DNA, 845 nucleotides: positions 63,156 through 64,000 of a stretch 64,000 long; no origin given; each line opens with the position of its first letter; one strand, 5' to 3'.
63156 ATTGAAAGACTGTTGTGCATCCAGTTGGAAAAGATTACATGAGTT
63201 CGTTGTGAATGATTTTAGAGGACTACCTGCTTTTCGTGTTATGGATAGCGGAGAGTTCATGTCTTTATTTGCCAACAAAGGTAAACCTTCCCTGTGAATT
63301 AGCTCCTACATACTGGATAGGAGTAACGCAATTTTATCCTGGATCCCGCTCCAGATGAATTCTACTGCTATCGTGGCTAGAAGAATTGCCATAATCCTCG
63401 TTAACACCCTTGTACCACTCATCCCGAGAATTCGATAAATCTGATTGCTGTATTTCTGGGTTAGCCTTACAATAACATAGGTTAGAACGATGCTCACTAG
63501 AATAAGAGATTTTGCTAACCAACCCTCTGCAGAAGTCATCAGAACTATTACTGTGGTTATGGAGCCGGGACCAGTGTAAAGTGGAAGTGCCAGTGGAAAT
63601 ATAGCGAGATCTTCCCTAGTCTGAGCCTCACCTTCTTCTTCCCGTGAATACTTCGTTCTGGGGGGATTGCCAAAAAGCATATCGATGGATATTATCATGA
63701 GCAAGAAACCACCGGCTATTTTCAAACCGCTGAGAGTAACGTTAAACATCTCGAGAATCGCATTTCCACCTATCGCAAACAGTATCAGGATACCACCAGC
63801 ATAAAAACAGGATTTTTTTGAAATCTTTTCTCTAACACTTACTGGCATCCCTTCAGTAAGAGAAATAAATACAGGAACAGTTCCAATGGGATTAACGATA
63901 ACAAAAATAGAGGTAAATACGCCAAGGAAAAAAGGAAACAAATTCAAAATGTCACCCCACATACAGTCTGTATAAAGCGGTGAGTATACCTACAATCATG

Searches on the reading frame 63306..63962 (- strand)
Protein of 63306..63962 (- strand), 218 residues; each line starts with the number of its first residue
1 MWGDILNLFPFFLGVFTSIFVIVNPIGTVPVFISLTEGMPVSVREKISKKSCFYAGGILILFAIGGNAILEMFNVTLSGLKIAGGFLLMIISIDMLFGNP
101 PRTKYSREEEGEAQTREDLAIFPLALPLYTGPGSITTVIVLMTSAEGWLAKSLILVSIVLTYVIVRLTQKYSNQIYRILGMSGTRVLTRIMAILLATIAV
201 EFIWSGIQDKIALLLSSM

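Call 28: search_protein_families(library=pfam, proteins=[window:63306-63962:-], max_evalue=0.01)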
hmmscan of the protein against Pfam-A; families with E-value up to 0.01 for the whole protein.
window:63306-63962:- (218 aa): 1 family
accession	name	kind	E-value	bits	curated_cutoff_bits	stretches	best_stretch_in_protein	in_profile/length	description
PF01914.23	MarC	-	3e-61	206.8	23.9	1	10-210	2-202/203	MarC family integral membrane protein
